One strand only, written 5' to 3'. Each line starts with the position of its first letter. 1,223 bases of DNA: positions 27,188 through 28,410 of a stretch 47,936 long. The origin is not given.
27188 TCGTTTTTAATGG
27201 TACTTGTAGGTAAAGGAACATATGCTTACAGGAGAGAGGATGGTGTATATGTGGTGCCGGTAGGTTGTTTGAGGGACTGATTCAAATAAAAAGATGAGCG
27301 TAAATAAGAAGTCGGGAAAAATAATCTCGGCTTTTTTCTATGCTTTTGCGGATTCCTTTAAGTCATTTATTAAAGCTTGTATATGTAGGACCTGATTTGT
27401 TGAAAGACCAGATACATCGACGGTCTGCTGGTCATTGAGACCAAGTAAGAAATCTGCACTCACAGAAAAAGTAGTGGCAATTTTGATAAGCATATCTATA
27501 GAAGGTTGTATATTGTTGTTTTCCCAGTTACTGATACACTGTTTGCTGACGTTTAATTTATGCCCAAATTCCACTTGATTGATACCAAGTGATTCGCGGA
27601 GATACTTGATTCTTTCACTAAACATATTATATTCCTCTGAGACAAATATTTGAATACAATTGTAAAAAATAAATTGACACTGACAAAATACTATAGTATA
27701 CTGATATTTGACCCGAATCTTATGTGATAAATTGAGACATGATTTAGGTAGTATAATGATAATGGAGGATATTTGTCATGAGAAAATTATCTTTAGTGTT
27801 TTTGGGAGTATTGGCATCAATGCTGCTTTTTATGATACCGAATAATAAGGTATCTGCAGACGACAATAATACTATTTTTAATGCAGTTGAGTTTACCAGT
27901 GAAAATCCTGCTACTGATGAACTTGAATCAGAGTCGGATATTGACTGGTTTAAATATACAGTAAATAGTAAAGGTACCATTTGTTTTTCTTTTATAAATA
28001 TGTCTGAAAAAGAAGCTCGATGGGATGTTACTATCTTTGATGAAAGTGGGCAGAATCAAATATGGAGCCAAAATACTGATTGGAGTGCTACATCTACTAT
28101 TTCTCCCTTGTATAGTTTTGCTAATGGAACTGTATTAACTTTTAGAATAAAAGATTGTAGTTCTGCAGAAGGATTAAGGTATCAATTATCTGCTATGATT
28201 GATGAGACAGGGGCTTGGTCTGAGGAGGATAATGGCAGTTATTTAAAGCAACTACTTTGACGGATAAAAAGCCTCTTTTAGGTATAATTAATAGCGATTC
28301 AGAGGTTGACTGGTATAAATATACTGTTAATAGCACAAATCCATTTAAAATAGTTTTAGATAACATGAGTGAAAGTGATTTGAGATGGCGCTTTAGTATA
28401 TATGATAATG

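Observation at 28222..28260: Canonical -1 slippery heptamer T_TTA_AAG exactly at the junction of a split secreted repeat protein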

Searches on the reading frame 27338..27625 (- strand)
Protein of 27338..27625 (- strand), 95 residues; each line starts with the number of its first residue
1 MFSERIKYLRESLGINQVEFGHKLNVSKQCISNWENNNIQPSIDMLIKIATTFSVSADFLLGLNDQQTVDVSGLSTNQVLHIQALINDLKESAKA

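Call 54: search_protein_families(library=pfam, proteins=[window:27338-27625:-], max_evalue=0.00001)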
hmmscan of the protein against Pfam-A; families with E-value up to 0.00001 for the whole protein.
window:27338-27625:- (95 aa): 3 families
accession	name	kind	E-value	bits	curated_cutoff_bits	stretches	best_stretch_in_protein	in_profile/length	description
PF01381.28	HTH_3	-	5.4e-14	52.4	23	1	6-60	1-55/55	Helix-turn-helix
PF12844.13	HTH_19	-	2.5e-09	37.4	30.2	1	4-63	2-61/64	Helix-turn-helix domain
PF07022.19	Phage_CI_repr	-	9.1e-06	26.4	22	0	5-63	2-60/65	Bacteriophage CI repressor helix-turn-helix domain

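Call 56: find_encoding_contigs(protein=window:27338-27625:-, flank=4000, max_places=10)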
Protein window:27338-27625:- (95 aa): 2 contigs read that carry it; 2 places shown.
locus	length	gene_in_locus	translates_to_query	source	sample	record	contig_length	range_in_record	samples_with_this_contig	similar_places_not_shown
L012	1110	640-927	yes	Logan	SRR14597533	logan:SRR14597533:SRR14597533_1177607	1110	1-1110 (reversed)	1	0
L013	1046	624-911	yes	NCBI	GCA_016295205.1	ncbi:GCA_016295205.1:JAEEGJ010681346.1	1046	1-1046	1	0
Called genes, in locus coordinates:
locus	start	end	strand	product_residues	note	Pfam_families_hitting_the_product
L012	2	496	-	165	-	?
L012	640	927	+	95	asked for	PF12844:HTH_19, PF01381:HTH_3, PF07022:Phage_CI_repr (weak)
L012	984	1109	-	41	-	?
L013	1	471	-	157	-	?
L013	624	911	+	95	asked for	PF12844:HTH_19, PF01381:HTH_3, PF07022:Phage_CI_repr (weak)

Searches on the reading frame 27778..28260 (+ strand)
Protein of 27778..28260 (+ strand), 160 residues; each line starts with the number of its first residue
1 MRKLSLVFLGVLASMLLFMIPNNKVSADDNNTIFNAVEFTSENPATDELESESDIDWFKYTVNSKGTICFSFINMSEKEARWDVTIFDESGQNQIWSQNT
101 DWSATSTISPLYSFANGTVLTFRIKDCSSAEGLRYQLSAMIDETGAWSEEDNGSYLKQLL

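Call 16: find_encoding_contigs(protein=window:27778-28260:+, flank=10000, max_places=10)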
Protein window:27778-28260:+ (160 aa): 1 contig read that carries it; 1 place shown.
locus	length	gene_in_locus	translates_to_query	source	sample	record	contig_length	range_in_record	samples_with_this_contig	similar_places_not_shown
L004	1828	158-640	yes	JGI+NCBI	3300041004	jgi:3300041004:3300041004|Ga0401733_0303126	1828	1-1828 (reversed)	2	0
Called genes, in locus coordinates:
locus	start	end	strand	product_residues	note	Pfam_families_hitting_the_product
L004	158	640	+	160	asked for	-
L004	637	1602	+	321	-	-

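Call 38: list_cluster_members(proteins=[window:27778-28257:+, P0003, P0001])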
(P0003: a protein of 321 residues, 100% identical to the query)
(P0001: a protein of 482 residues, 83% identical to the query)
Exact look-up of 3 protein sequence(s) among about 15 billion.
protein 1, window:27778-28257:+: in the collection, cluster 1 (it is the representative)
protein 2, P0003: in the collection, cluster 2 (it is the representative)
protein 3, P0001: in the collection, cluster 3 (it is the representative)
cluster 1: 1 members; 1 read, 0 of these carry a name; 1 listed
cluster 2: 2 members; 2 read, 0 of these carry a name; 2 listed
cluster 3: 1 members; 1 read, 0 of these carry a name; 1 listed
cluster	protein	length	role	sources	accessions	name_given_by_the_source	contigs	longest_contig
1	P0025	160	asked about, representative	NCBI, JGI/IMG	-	-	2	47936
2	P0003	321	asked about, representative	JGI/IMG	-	-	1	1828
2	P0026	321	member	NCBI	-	-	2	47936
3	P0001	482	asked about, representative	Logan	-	-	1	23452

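Call 41: find_encoding_contigs(protein=P0026, flank=2000, max_places=10)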
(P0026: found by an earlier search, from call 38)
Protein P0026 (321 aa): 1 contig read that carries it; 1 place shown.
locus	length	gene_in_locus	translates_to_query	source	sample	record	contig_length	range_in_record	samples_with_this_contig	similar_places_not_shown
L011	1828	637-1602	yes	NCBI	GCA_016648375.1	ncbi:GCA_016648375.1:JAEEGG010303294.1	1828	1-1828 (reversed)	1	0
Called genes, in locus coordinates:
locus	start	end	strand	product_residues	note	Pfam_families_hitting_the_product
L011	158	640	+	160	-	-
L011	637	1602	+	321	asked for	-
